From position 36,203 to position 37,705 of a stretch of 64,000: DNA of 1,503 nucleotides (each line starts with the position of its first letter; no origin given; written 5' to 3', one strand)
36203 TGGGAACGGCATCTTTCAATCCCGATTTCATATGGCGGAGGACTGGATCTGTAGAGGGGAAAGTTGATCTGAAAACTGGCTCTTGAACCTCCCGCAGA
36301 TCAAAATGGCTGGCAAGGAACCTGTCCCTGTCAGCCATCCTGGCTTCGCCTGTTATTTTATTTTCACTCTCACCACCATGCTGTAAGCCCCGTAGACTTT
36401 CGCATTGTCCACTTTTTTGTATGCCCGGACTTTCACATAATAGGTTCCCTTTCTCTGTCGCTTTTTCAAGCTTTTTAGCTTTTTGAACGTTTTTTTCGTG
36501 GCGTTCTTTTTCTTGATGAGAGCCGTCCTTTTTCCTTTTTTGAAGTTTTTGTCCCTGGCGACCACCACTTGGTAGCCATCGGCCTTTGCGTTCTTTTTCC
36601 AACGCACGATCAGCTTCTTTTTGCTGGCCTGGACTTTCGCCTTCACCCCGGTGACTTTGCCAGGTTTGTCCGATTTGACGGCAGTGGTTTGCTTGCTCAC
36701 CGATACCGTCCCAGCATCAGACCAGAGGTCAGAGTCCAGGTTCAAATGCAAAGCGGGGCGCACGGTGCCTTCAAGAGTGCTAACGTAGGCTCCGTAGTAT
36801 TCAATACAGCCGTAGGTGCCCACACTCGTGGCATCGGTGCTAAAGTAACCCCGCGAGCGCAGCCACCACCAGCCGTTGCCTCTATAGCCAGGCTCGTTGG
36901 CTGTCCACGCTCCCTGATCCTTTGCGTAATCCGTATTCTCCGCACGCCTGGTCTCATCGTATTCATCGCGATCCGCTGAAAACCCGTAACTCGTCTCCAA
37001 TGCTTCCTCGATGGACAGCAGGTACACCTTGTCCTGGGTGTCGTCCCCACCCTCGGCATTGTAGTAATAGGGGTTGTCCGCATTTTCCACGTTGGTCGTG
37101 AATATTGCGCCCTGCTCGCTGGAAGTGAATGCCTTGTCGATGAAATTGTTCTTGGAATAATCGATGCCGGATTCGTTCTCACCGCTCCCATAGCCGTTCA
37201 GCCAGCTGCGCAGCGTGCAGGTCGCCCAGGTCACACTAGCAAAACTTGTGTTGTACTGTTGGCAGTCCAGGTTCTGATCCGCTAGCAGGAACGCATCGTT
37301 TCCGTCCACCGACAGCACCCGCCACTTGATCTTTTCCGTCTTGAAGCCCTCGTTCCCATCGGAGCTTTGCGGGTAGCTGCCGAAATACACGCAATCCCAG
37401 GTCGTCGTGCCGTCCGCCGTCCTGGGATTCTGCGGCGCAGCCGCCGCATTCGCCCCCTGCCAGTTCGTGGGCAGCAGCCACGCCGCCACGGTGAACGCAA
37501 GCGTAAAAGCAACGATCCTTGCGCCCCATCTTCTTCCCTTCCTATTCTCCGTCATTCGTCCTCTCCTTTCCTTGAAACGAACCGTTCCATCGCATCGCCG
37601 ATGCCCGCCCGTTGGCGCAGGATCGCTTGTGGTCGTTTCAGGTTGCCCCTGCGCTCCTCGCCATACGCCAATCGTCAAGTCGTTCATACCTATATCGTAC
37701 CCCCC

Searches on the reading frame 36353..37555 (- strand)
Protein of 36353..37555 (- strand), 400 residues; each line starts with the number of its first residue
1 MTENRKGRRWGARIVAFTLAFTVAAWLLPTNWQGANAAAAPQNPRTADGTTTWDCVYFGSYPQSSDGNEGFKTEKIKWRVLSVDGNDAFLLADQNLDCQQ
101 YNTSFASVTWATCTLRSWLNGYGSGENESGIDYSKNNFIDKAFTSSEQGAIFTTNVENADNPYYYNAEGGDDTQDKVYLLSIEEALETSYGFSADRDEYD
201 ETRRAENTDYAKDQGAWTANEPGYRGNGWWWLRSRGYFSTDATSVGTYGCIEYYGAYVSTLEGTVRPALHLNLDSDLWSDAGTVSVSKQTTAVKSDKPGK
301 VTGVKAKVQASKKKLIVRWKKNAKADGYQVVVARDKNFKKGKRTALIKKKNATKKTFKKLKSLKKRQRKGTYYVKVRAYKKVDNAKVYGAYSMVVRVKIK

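Call 8: search_protein_families(library=pfam, proteins=[window:36353-37555:-], max_evalue=0.01)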
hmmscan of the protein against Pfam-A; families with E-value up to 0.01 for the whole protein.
window:36353-37555:- (400 aa): 1 family
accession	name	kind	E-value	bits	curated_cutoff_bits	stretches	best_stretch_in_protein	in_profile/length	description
PF19789.6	DUF6273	-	2.1e-24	86.8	23.5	1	87-272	3-171/172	Domain of unknown function (DUF6273)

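Call 10: find_encoding_contigs(protein=window:36353-37555:-, flank=3000, max_places=10)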
Protein window:36353-37555:- (400 aa): no gene with exactly this product is on record in the collection.

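Call 13: find_homologous_proteins(query=window:36353-37555:-, max_evalue=1e-10)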
Query window:36353-37555:- (400 aa): 2796 proteins with E <= 1e-10 among 8000 candidates; the best 120 are listed.
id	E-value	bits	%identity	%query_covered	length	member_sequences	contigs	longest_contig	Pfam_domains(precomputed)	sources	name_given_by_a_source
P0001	1.9e-268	908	100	100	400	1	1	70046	PF19789.7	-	-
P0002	2.3e-130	454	46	76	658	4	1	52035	PF19789.7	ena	-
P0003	2.5e-129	450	55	57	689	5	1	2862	PF19789.7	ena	-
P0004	4.5e-124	433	50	61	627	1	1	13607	PF19789.7,PF07523.19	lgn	-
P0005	3.1e-122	427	49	60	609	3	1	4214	PF19789.7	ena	-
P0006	2.6e-118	414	52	61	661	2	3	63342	PF19789.7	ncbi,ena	-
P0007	7.7e-118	412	49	70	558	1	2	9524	PF19789.7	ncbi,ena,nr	ncbi:MAG: hypothetical protein IJ232_10980 [Lachnospiraceae bacterium]|nr:hypothetical protein [Lach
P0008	9.5e-118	412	44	73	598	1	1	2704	PF19789.7,PF00041.28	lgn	-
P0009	1.5e-117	411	50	64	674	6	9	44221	PF19789.7,PF00041.28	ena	-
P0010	1.9e-117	411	50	63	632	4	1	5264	PF19789.7,PF07523.19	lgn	-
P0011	8.9e-117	409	43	69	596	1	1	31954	PF19789.7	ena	-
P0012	5.0e-115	403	50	61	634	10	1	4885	PF19789.7,PF07523.19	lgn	-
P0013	9.1e-115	402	47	71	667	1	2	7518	PF19789.7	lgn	-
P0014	9.4e-115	402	44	79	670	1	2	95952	PF19789.7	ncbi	-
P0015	1.9e-113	398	47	68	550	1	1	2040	PF19789.7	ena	-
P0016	1.5e-112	395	44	61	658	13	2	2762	PF19789.7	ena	-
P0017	3.0e-112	394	50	61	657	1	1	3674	PF19789.7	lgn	-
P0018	3.2e-110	387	45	66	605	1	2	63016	PF19789.7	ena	-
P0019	5.3e-110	386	45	66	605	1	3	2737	PF19789.7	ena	-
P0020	1.6e-109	385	44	66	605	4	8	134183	PF19789.7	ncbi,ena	-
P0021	2.7e-109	384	40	88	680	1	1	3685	PF19789.7,PF00041.28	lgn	-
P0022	5.8e-109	383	49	63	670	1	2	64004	PF19789.7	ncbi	-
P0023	9.3e-109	382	42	90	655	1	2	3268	PF19789.7,PF00041.28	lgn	-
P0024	1.1e-108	382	44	68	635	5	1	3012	PF19789.7,PF07523.19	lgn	-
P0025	9.0e-107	376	38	90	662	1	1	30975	PF19789.7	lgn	-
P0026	2.8e-106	374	43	70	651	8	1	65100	PF19789.7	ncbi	-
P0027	2.1e-105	371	51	61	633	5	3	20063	PF19789.7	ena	-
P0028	7.6e-104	366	47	64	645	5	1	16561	PF19789.7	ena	-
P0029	1.0e-102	362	44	71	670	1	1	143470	PF19789.7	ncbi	-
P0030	1.2e-102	362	40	86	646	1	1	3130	PF19789.7,PF00041.28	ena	-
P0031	2.6e-102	361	47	63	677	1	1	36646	PF19789.7,PF00041.28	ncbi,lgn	-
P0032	2.7e-102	361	33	89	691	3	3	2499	PF19789.7,PF00041.28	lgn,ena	-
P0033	3.7e-101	357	39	87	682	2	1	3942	PF19789.7,PF00041.28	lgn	-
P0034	6.5e-101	357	48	64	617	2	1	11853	PF19789.7,PF00041.28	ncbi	-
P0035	4.9e-100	354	39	84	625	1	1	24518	PF19789.7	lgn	-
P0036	6.2e-100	353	39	75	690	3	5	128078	PF19789.7,PF00041.28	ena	-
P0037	2.1e-99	352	52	71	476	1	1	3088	PF19789.7,PF02368.25,PF26918.1,PF00041.28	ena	-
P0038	2.8e-99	351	36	88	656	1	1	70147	PF19789.7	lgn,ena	-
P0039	3.7e-99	351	39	87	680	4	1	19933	PF19789.7,PF00041.28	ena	-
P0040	6.7e-99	350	50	93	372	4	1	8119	PF19789.7,PF00041.28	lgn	-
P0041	1.0e-98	349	49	97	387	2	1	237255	PF19789.7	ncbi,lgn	-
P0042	1.2e-98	349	48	50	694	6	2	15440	PF19789.7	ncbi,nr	ncbi:MAG: hypothetical protein K2I03_00850 [Lachnospiraceae bacterium]|nr:hypothetical protein [Lach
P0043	6.8e-97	343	39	90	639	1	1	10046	PF19789.7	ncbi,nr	ncbi:MAG: fibronectin type III domain-containing protein [Roseburia sp.]|nr:fibronectin type III dom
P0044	4.2e-96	341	45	50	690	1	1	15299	PF19789.7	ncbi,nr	ncbi:MAG: hypothetical protein K2I03_05035, partial [Lachnospiraceae bacterium]|nr:hypothetical prot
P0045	4.3e-96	341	51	90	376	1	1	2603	PF19789.7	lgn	-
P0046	4.3e-95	337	45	65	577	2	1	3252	PF19789.7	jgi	-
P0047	7.0e-95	337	50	72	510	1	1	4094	PF19789.7,PF07523.19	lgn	-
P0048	2.2e-94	335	37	67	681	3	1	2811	PF19789.7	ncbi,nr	ncbi:MAG: hypothetical protein K2I03_03210 [Lachnospiraceae bacterium]|nr:hypothetical protein [Lach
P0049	1.3e-93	333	46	98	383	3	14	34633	PF19789.7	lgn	-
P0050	2.5e-93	332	48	66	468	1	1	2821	PF19789.7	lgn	-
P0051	3.8e-93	331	44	61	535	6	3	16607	PF19789.7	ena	-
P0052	3.2e-92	328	41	70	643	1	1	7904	PF19789.7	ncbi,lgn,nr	ncbi:MAG: hypothetical protein HFH14_05350 [Lachnospiraceae bacterium]|nr:hypothetical protein [Lach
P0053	6.1e-92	327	43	65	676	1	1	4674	PF19789.7,PF00041.28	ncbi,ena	-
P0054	6.2e-92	327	56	61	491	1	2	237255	PF19789.7,PF02368.25,PF26918.1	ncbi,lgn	-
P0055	1.6e-90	322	52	68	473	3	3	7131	PF19789.7,PF26918.1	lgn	-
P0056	4.4e-90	321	46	61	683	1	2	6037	PF19789.7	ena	-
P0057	7.0e-90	320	45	75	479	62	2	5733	PF19789.7,PF02368.25,PF26918.1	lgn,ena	-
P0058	1.2e-89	320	48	74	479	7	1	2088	PF19789.7,PF02368.25,PF26918.1,PF00041.28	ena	-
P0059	4.8e-89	317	40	82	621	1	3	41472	PF19789.7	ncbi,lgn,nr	ncbi:MAG: hypothetical protein HFH14_05015 [Lachnospiraceae bacterium]|nr:hypothetical protein [Lach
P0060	5.8e-89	317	59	61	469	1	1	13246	PF19789.7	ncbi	-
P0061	1.7e-88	316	36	91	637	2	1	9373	PF01108.24,PF19789.7,PF00041.28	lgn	-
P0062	6.1e-88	314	48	84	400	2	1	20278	PF19789.7,PF00041.28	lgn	-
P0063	1.2e-87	313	50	68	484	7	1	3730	PF19789.7,PF02368.25,PF26918.1,PF00041.28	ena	-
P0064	2.7e-87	312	43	61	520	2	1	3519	PF19789.7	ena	-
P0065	4.1e-87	311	36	89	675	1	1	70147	PF19789.7,PF00041.28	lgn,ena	-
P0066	1.2e-86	310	48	70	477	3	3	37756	PF19789.7,PF02368.25,PF26918.1,PF00041.28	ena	-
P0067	4.4e-86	308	45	95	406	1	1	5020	PF19789.7,PF00041.28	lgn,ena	-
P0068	4.8e-86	308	43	74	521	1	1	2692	PF19789.7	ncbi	-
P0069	6.3e-86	307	43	72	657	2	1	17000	PF19789.7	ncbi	-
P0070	9.7e-86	307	46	84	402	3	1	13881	PF19789.7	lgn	-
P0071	1.3e-85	306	55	61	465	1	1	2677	PF19789.7,PF00041.28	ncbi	-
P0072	3.3e-85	305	45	63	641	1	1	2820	PF19789.7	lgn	-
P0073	4.4e-85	304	55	63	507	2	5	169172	PF19789.7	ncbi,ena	-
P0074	8.9e-85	303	38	98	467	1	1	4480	PF19789.7,PF26918.1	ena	-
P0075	2.7e-84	302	43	97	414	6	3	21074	PF19789.7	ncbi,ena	-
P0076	7.3e-84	300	47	90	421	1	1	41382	PF19789.7,PF00041.28,PF16656.12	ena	-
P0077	2.1e-83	299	55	71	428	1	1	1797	PF19789.7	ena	-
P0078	2.2e-83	299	44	97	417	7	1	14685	PF19789.7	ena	-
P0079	2.7e-83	299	47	80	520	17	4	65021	PF19789.7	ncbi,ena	-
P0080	5.5e-83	298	46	92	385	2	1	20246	PF19789.7,PF00041.28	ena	-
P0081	7.1e-83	297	42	60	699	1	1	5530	PF19789.7,PF07523.19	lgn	-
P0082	1.1e-82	296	45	94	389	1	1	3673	PF19789.7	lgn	-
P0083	1.3e-82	296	41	54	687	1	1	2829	PF19789.7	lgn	-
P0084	1.6e-82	296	44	97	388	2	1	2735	PF19789.7,PF00041.28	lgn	-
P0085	2.3e-82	295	39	54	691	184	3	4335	PF19789.7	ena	-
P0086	6.2e-82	294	53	72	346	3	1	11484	PF19789.7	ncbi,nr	ncbi:hypothetical protein D3Z38_19020, partial [Clostridiales bacterium]|nr:hypothetical protein [Cl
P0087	6.8e-82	294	33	85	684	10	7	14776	PF19789.7,PF00041.28,PF16656.12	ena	-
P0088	7.2e-82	294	46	90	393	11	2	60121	PF19789.7,PF00041.28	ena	-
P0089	1.0e-81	293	36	99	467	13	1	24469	PF19789.7,PF02368.25,PF26918.1,PF00041.28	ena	-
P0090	1.6e-81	293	46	88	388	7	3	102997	PF19789.7,PF00041.28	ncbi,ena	-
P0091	2.0e-81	292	34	87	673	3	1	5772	PF19789.7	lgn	-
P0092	3.1e-81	292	49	70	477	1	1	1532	PF19789.7,PF00041.28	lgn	-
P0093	3.6e-81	292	46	97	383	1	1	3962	PF19789.7,PF00041.28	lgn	-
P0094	5.9e-81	291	53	64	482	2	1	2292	PF19789.7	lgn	-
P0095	6.1e-81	291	45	74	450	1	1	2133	PF19789.7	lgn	-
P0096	1.3e-80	290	39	54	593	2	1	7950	PF19789.7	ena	-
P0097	2.4e-80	289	54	64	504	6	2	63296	PF19789.7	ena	-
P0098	4.8e-80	288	48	68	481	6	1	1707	PF19789.7,PF02368.25,PF20578.5,PF26918.1,PF00041.28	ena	-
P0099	5.7e-80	288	42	69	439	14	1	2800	PF19789.7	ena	-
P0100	8.1e-80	287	45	78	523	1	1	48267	PF19789.7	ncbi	-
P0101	1.2e-79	287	35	70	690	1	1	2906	PF19789.7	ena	-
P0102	1.5e-79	286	39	90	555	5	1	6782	PF19789.7,PF00041.28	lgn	-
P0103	1.7e-79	286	40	97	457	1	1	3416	PF19789.7,PF00041.28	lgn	-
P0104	2.6e-79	285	39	51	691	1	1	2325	PF19789.7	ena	-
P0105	5.5e-79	284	47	78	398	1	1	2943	PF19789.7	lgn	-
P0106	6.4e-79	284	44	88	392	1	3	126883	PF19789.7,PF00041.28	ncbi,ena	-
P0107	7.2e-79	284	37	54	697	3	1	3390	PF19789.7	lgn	-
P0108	7.3e-79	284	39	54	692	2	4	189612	PF19789.7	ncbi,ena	-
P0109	1.1e-78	283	37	87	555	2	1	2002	PF19789.7,PF00041.28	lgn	-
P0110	1.1e-78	283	37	85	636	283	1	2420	PF19789.7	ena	-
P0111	1.4e-78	283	45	90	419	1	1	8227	PF19789.7,PF00041.28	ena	-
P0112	1.5e-78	283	40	98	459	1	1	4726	PF19789.7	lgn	-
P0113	2.2e-78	282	43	63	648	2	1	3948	PF19789.7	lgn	-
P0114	2.9e-78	282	49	66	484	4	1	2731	PF19789.7,PF00041.28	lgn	-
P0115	3.0e-78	282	43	97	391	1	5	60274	PF19789.7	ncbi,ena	-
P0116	4.5e-78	281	54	69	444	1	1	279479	PF19789.7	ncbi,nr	ncbi:MAG: DUF6273 domain-containing protein [Roseburia sp.]|nr:DUF6273 domain-containing protein [Ro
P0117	1.5e-77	280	39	54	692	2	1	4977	PF19789.7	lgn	-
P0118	1.5e-77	280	42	59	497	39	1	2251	PF19789.7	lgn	-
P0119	1.6e-77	280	39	54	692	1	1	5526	PF19789.7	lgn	-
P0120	2.1e-77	279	45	92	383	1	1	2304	PF19789.7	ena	-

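Call 19: find_related_loci(query=A2, collection=genome_contigs, flank=2500)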
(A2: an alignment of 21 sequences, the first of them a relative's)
Query A2 (400 aa) in genome_contigs; peptide patterns used: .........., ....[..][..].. (x = any residue, [..] = any of these).
503 stretches matched a pattern; 488 encode a relative of the query (tblastn E <= 1e-3); the best 80 are kept; 80 distinct loci.
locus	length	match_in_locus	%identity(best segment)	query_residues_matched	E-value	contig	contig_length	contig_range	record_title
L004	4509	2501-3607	49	13-392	5e-105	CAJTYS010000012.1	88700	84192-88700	MAG TPA_asm: uncultured Eubacteriales bacterium isolate MGBC119074 genome assembly, contig: MGBC119074.12, whole genome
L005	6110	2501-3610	47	8-392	3e-89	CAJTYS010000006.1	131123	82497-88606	MAG TPA_asm: uncultured Eubacteriales bacterium isolate MGBC119074 genome assembly, contig: MGBC119074.6, whole genome s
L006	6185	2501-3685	45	42-394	3e-88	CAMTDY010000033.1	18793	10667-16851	MAG TPA_asm: uncultured Roseburia sp. isolate SRR13840088_bin.5_metawrap_v1.3_MAG genome assembly, contig: NODE.291_leng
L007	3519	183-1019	53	48-333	2e-85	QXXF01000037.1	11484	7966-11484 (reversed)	Clostridiales bacterium strain 16 Scaffold33_1, whole genome shotgun sequence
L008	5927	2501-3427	52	1-310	1e-84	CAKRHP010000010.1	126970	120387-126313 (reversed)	MAG: uncultured Lachnospiraceae bacterium isolate REFINED_METABAT215_TOP10_CONTIGS_1500_ASSEMBLY_K77_MERGED__Hadza_MoBio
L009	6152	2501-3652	45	13-400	4e-84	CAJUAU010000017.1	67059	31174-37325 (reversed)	MAG TPA_asm: uncultured Eubacterium sp. isolate MGBC118394 genome assembly, contig: MGBC118394.17, whole genome shotgun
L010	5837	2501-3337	53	42-323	7e-84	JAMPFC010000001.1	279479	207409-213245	MAG: Roseburia sp. isolate NALB_7861_19 Scaffold_#1__SCF_001__278679_bp, whole genome shotgun sequence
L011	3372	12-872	53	42-335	2e-83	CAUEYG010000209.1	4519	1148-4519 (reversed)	MAG TPA_asm: uncultured Eubacteriales bacterium isolate SRR13494528_bin.26_MetaWRAP_v1.3_MAG genome assembly, contig: ER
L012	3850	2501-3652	45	13-400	2e-82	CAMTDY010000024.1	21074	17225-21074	MAG TPA_asm: uncultured Roseburia sp. isolate SRR13840088_bin.5_metawrap_v1.3_MAG genome assembly, contig: NODE.219_leng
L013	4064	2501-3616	43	53-400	5e-82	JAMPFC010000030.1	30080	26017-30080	MAG: Roseburia sp. isolate NALB_7861_19 Scaffold_#30__SCF_030___30080_bp, whole genome shotgun sequence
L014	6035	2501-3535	46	14-348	1e-81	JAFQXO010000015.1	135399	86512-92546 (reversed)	MAG: Eubacterium sp. isolate RGIG2242 Goat_Duodenum-1__c411221, whole genome shotgun sequence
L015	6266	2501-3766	42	36-392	2e-81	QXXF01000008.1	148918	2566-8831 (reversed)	Clostridiales bacterium strain 16 Scaffold8_1, whole genome shotgun sequence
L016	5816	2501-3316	54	35-299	8e-82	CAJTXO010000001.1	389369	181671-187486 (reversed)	MAG TPA_asm: uncultured Eubacterium sp. isolate MGBC120354 genome assembly, contig: MGBC120354.1, whole genome shotgun s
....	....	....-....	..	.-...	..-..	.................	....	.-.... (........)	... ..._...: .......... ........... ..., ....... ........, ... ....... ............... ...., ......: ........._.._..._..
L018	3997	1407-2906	54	24-392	1e-80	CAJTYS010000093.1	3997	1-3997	MAG TPA_asm: uncultured Eubacteriales bacterium isolate MGBC119074 genome assembly, contig: MGBC119074.93, whole genome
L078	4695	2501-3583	41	8-358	1e-66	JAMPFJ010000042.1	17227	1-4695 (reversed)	MAG: Bacteroidales bacterium isolate NALB_7861_11 Scaffold_#42__SCF_042___17227_bp, whole genome shotgun sequence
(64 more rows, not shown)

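Call 28: find_encoding_contigs(protein=P0054, flank=1500, max_places=10)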
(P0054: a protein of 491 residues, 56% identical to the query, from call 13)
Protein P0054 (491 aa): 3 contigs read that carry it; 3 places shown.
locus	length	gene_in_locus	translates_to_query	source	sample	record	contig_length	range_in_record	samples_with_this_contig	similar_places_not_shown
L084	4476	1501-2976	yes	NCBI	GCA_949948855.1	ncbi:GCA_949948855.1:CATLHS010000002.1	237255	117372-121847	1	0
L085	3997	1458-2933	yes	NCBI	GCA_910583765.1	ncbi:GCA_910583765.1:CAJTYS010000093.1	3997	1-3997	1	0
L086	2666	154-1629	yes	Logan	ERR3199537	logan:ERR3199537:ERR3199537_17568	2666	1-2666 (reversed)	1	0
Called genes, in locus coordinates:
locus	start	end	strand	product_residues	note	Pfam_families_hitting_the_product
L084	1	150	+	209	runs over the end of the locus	PF11667:DUF3267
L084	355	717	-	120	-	PF05168:HEPN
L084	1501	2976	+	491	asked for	PF19789:DUF6273, PF02368:Big_2, PF26918:Ig_Eae (weak)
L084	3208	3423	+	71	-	-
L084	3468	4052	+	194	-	PF13527:Acetyltransf_9, PF13673:Acetyltransf_10 (weak), PF00583:Acetyltransf_1, PF13508:Acetyltransf_7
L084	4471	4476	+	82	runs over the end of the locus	PF12636:DUF3781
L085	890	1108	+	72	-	-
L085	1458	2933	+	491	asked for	PF19789:DUF6273, PF02368:Big_2, PF26918:Ig_Eae (weak)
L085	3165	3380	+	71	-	-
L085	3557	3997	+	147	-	?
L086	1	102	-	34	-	?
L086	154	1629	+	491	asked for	PF19789:DUF6273, PF02368:Big_2, PF26918:Ig_Eae (weak)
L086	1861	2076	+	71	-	-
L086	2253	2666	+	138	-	?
